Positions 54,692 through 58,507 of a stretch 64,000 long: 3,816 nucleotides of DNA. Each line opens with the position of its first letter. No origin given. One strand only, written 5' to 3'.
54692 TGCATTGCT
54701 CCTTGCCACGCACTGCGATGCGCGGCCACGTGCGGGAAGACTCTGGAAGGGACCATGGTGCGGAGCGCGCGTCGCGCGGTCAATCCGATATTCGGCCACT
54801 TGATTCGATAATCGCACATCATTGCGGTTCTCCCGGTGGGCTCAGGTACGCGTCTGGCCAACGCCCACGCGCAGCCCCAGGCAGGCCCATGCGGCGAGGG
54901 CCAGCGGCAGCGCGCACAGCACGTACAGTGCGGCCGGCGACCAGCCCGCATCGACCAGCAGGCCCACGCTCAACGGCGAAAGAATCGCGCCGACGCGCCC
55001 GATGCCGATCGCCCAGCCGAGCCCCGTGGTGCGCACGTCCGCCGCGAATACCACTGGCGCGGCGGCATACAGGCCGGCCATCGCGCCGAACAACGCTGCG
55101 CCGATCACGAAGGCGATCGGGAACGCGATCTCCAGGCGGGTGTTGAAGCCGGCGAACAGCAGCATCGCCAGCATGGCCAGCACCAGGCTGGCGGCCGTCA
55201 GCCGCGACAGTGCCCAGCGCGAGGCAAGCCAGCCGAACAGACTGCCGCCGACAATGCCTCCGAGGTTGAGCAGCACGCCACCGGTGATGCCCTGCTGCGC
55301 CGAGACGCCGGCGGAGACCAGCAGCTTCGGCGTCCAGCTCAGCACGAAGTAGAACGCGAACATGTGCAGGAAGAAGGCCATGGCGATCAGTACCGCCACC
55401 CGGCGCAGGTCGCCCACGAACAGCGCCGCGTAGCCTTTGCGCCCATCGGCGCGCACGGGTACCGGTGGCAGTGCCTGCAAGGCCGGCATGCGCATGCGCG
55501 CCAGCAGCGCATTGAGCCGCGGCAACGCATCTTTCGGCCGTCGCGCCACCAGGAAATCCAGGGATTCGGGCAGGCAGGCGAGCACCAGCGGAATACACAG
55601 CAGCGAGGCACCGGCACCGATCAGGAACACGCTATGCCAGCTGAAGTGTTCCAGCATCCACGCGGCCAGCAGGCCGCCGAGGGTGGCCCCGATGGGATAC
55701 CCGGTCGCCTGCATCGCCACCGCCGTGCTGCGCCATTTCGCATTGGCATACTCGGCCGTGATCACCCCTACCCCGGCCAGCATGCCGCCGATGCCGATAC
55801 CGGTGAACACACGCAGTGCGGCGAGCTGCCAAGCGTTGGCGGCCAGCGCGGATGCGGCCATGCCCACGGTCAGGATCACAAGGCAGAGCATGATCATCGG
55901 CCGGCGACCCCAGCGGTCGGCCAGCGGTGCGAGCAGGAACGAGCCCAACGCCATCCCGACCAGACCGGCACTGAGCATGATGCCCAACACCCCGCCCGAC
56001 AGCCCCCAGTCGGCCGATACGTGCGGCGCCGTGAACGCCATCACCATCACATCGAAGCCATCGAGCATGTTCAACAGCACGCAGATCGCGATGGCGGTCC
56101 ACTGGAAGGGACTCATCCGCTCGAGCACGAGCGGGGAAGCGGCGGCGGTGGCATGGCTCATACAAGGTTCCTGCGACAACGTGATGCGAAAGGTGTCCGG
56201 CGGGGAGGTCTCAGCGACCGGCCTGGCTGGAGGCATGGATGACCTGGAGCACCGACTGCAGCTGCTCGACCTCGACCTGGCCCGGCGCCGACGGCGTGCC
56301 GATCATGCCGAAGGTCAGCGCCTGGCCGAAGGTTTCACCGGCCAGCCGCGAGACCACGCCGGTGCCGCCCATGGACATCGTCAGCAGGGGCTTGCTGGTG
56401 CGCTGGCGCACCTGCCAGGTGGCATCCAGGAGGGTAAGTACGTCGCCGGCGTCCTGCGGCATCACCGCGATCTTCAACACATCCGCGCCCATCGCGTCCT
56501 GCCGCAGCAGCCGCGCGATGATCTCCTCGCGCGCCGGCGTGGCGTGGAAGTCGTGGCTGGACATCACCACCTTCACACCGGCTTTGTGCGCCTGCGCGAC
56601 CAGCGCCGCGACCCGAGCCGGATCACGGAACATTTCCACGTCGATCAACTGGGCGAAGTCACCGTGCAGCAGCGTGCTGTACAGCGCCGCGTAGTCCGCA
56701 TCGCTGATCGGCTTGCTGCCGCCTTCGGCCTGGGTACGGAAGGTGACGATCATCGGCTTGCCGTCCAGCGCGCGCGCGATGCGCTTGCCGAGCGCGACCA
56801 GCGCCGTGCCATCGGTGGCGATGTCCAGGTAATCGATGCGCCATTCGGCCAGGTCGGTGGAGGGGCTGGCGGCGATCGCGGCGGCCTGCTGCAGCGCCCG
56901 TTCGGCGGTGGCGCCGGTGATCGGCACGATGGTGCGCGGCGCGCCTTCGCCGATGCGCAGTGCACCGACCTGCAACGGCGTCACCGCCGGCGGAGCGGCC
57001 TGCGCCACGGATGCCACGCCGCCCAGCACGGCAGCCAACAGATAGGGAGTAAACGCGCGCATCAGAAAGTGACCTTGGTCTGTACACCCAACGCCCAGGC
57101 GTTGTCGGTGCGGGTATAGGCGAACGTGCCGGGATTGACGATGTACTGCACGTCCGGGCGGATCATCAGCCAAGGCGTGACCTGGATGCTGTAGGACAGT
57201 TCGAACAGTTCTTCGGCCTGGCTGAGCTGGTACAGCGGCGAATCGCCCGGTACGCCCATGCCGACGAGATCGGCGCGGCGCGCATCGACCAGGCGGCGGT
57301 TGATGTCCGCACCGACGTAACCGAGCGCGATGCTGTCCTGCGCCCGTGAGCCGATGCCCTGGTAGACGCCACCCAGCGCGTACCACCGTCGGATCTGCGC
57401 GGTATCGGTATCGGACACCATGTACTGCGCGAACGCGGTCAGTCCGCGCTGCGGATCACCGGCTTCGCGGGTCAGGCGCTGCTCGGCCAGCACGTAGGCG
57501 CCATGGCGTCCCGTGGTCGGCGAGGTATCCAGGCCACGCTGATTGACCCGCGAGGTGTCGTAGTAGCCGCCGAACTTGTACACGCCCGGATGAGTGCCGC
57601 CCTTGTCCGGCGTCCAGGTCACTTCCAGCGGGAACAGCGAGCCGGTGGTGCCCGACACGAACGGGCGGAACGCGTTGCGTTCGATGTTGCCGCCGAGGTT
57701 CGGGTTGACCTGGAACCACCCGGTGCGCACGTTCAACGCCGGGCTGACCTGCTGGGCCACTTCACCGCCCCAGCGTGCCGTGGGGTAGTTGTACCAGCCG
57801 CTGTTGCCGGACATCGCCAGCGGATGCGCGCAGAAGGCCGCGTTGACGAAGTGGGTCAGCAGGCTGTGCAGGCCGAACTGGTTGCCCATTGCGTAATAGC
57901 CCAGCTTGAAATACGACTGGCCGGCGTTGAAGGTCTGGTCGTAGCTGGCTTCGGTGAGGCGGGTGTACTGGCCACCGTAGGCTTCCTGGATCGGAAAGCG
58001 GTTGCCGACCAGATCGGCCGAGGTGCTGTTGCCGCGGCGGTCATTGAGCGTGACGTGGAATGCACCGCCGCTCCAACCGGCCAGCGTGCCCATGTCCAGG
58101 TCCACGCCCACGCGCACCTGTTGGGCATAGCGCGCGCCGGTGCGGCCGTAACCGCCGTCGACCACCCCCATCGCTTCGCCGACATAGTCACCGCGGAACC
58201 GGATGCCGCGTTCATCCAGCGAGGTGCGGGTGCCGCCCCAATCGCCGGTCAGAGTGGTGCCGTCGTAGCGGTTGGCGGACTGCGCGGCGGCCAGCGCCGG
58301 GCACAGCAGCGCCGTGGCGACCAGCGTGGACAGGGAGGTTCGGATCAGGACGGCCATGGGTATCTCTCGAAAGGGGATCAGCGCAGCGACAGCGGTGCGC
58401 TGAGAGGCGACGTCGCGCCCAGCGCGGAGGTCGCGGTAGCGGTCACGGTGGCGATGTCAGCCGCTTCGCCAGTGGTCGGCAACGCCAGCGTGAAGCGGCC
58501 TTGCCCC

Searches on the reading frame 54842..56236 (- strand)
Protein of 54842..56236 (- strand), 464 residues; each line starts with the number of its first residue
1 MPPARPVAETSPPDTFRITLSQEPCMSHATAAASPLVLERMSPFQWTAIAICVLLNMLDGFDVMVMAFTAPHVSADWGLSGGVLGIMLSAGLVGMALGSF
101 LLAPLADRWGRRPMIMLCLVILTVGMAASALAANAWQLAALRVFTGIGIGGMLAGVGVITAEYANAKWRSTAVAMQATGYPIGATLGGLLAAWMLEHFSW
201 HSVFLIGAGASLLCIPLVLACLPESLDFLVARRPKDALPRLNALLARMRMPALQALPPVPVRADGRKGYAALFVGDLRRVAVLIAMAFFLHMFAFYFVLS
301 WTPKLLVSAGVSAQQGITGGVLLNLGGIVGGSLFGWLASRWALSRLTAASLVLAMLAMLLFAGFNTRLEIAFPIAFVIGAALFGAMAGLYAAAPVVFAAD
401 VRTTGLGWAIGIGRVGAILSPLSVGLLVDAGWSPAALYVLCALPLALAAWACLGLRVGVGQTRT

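Call 3: search_protein_families(library=pfam, proteins=[window:54842-56236:-], max_evalue=0.01)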
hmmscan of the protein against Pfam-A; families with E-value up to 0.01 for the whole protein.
window:54842-56236:- (464 aa): 3 families
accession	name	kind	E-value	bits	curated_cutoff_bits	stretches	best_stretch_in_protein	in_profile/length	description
PF07690.21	MFS_1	-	3.1e-45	155.1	33.4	2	54-421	3-347/347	Major Facilitator Superfamily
PF00083.30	Sugar_tr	-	7.4e-16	58.5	22.3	1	83-419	47-401/452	Sugar (and other) transporter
PF06779.20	MFS_4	-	0.0002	21.3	26.3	1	70-224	16-173/364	Uncharacterised MFS-type transporter YbfB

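Call 4: search_protein_families(library=ncbifam, proteins=[window:54842-56236:-], max_evalue=0.01)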
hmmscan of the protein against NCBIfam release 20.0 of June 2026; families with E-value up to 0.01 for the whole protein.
window:54842-56236:- (464 aa): 46 families (the best 25 are shown)
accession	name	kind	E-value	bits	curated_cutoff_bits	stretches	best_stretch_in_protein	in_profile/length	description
TIGR00895.1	2A0115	subfamily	3.6e-106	355.4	418.55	1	40-428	10-398/398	aromatic acid/H+ symport family MFS transporter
NF053517.1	HbztTptrPcaK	equivalog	8.2e-57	193.1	770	1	40-453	12-426/437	4-hydroxybenzoate transporter PcaK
NF008586.0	PRK11551.1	equivalog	4.6e-56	190.5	410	2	46-249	14-218/406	3-(3-hydroxy-phenyl)propionate transporter MhpT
TIGR00893.1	2A0114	subfamily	7.4e-27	94.3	395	1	64-449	11-392/399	D-galactonate transporter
TIGR00898.1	2A0119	subfamily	1.9e-20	73.2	550.75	1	53-449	92-492/506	cation transport protein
NF008963.0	PRK12307.1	equivalog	8.1e-20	71.4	637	1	42-230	13-200/426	MFS transporter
NF003024.0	PRK03893.1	subfamily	7.6e-19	67.9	604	1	36-245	10-218/497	sialate:H+ symport family MFS transporter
TIGR00710.1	efflux_Bcr_CflA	subfamily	3.9e-17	62.7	200.9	1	52-226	10-184/385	Bcr/CflA family efflux MFS transporter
TIGR00880.1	2_A_01_02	superfamily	8.6e-17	61.6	131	1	92-224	4-140/141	multidrug resistance protein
NF008314.0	PRK11102.1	equivalog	2.1e-15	56.9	303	1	47-227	10-190/396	Bcr/CflA family multidrug efflux MFS transporter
TIGR00881.1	2A0104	subfamily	5.6e-14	52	407.75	2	66-218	14-166/379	phosphoglycerate transporter protein PgtP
NF033896.2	MFS_LfrA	equivalog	1.8e-13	49.9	825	1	41-227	14-201/504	efflux MFS transporter LfrA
TIGR00891.1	2A0112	subfamily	8.3e-13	48.2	552.9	1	38-422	3-382/405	sialate:H+ symport family MFS transporter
TIGR00879.1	SP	subfamily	1.2e-12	47.2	237.8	1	57-236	67-258/510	sugar porter family MFS transporter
NF011571.1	PRK14995.1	subfamily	1.4e-12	47.2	701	1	45-224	4-184/493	SmvA family efflux MFS transporter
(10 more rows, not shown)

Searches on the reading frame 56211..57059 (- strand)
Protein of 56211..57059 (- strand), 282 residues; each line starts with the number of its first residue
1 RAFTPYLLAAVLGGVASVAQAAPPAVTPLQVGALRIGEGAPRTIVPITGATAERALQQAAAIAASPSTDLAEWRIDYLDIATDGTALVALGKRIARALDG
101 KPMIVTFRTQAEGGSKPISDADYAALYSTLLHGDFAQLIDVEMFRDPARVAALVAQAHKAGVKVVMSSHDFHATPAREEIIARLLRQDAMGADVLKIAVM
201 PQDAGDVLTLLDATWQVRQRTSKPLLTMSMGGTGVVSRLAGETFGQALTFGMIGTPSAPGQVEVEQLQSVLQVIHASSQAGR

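Call 3: search_protein_families(library=pfam, proteins=[window:56211-57059:-], max_evalue=0.01)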
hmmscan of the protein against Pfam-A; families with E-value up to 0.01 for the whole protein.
window:56211-57059:- (282 aa): 1 family
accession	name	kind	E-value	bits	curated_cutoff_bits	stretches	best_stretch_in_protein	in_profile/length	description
PF01487.21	DHquinase_I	-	1.1e-63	215.8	22.2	1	45-271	2-230/230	Type I 3-dehydroquinase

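Call 4: search_protein_families(library=ncbifam, proteins=[window:56211-57059:-], max_evalue=0.01)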
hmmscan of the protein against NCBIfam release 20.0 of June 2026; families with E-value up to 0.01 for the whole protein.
window:56211-57059:- (282 aa): 4 families
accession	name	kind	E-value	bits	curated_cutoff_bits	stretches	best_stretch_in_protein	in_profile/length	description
TIGR01093.1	aroD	equivalog_domain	1.6e-67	228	139.3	1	43-270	2-228/229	type I 3-dehydroquinate dehydratase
NF002683.0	PRK02412.2-2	equivalog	2.7e-23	82.6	329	1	54-275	9-212/215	3-dehydroquinate dehydratase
NF010091.0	PRK13576.1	equivalog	4.1e-09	36.5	263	1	67-275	25-207/216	type I 3-dehydroquinate dehydratase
NF002321.0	PRK01261.1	equivalog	0.0007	19.6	287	1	162-270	119-222/229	3-dehydroquinate dehydratase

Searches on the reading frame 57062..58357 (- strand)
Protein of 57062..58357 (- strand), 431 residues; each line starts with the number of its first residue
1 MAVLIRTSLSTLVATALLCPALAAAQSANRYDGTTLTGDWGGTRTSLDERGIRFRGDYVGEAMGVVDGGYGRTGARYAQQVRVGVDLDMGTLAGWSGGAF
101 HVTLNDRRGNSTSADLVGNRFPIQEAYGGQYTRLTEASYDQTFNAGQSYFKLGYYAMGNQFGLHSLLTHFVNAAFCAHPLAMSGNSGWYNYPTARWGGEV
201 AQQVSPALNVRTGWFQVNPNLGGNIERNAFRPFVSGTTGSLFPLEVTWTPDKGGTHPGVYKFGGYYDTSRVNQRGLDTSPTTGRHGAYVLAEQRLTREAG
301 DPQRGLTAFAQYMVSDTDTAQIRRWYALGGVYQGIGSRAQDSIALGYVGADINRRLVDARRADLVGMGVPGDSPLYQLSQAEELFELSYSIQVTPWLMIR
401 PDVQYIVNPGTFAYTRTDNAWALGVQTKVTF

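Call 3: search_protein_families(library=pfam, proteins=[window:57062-58357:-], max_evalue=0.01)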
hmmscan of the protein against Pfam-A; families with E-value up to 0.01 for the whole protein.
window:57062-58357:- (431 aa): 1 family
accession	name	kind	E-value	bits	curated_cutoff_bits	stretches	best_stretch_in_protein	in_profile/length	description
PF04966.18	OprB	-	1.8e-84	284.7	22.9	1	73-431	2-372/372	Carbohydrate-selective porin, OprB family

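Call 4: search_protein_families(library=ncbifam, proteins=[window:57062-58357:-], max_evalue=0.01)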
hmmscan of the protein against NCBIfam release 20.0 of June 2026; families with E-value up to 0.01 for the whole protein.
window:57062-58357:- (431 aa): 0 families
